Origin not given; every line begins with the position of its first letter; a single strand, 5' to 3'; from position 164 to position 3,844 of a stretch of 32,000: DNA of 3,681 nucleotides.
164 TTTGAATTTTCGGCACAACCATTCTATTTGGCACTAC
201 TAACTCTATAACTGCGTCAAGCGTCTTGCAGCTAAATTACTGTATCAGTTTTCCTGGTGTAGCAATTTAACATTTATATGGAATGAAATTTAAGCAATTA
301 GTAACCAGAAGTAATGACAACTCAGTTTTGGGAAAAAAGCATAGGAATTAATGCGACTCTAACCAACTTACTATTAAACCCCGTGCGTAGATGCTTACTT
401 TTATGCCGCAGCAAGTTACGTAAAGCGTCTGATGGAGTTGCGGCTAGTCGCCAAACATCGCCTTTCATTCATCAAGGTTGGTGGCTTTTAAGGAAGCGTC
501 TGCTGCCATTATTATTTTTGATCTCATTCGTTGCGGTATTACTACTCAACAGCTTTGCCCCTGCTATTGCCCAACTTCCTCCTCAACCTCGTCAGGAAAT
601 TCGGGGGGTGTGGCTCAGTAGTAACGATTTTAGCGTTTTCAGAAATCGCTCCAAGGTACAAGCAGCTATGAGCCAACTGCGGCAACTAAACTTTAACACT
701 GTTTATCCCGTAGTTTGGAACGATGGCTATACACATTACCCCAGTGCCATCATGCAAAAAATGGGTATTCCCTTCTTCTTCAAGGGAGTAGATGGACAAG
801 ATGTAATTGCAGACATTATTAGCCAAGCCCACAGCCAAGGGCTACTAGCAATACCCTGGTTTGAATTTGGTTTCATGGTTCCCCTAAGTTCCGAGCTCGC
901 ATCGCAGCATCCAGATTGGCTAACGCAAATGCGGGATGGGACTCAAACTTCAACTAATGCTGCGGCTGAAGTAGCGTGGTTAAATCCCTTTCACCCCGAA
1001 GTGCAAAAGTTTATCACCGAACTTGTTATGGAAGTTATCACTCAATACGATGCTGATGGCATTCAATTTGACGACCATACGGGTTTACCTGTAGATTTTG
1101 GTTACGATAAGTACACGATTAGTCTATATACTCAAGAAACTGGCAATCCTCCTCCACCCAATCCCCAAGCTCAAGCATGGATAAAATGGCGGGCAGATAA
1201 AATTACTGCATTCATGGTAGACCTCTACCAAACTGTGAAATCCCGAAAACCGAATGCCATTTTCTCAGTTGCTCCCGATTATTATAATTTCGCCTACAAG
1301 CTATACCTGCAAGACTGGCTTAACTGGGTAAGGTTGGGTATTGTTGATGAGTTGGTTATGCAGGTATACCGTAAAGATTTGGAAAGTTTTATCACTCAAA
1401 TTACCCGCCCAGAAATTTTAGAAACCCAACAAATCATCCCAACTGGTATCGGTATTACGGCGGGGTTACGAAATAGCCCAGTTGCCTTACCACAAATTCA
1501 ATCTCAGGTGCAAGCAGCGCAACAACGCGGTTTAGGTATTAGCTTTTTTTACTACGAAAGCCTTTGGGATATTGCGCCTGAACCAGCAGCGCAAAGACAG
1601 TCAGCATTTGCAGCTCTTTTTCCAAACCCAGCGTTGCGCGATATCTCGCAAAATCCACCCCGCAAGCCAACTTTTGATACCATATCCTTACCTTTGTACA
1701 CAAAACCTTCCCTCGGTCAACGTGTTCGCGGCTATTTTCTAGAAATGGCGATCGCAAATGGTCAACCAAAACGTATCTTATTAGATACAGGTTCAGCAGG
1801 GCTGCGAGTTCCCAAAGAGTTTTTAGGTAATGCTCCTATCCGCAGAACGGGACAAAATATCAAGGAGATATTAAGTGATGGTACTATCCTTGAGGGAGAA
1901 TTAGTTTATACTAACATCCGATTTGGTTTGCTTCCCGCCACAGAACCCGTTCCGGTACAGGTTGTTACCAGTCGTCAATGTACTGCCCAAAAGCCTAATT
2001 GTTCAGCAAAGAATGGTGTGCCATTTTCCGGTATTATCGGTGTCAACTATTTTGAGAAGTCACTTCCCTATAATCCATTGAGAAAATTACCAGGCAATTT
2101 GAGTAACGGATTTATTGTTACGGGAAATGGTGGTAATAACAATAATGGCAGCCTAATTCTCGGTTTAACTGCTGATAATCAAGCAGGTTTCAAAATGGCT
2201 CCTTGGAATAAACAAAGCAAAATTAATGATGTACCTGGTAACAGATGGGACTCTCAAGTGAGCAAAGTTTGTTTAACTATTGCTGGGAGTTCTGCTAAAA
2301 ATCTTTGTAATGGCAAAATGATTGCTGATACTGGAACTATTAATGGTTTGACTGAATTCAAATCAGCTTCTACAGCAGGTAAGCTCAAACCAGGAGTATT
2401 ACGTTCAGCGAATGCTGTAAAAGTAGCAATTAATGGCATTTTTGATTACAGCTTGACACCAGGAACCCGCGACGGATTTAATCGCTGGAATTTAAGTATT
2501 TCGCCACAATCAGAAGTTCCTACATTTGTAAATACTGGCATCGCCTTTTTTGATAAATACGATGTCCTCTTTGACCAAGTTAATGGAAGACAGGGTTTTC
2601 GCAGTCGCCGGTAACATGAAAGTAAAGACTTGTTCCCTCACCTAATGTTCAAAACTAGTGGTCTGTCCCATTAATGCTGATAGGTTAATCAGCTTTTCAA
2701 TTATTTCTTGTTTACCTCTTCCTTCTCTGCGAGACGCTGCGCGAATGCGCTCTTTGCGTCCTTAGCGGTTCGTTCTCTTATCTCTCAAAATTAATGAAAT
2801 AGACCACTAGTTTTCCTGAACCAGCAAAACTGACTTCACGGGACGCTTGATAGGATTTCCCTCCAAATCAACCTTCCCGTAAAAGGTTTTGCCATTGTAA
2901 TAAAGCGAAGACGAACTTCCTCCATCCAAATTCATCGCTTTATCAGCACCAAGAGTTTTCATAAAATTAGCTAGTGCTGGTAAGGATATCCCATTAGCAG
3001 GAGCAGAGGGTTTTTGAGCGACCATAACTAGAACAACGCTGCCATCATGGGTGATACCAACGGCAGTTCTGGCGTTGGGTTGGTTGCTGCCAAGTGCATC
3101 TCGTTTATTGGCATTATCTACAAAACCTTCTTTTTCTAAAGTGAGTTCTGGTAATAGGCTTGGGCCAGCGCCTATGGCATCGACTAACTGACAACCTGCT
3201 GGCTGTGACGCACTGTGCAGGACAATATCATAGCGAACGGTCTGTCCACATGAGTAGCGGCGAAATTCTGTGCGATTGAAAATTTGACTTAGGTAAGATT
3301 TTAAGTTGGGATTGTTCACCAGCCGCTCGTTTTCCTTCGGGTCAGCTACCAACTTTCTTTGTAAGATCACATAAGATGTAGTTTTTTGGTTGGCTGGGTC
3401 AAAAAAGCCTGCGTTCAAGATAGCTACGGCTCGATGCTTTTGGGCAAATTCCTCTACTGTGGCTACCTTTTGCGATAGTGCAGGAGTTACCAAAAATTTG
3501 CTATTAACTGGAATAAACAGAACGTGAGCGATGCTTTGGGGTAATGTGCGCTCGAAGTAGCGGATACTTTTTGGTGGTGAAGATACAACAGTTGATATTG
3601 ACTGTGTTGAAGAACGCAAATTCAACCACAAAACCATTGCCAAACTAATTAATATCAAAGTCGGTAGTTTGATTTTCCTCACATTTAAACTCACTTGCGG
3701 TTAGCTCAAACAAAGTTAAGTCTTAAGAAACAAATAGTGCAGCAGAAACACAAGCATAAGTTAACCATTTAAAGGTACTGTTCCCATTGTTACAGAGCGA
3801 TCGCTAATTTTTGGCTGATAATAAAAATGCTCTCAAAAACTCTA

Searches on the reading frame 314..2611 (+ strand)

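Call 7: search_protein_families(library=pfam, proteins=[window:314-2611:+], max_evalue=0.001)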
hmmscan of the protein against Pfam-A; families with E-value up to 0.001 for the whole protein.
window:314-2611:+ (766 aa): 6 families
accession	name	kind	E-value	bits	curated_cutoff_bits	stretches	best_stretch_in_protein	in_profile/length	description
PF02638.21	GHL10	-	2.2e-101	339.5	27.9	1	95-396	1-305/311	Glycosyl hydrolase-like 10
PF14871.12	GHL6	-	1.7e-08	35.2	35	1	122-253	9-131/132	Hypothetical glycosyl hydrolase 6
PF20729.2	PE-PGRS_C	-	6.9e-08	32.6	33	1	476-614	15-146/265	PE-PGRS C-terminal aspartyl peptidase-like domain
PF02065.24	Melibiase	-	5.3e-07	29.4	27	1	163-255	104-192/347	Melibiase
PF11925.13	DUF3443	-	0.00029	20.3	25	0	487-580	44-148/367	Protein of unknown function (DUF3443)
PF13199.12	Glyco_hydro_66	-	0.00083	18.5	23.7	0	112-254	109-258/546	Glycosyl hydrolase family 66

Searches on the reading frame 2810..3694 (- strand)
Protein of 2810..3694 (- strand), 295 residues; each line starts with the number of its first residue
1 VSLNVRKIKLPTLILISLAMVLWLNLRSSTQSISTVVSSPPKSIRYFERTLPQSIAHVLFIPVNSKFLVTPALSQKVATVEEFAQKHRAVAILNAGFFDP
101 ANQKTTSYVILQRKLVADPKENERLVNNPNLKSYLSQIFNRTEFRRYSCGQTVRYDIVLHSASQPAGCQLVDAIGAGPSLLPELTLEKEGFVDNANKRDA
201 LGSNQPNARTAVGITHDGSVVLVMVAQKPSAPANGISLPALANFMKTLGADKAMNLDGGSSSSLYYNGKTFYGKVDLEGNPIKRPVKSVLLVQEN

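Call 7: search_protein_families(library=pfam, proteins=[window:2810-3694:-], max_evalue=0.001)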
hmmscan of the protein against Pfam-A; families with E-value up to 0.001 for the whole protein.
window:2810-3694:- (295 aa): 1 family
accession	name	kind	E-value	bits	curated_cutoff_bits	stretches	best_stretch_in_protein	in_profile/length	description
PF09992.14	NAGPA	-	8.1e-29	101.4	25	1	88-292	2-168/169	Phosphodiester glycosidase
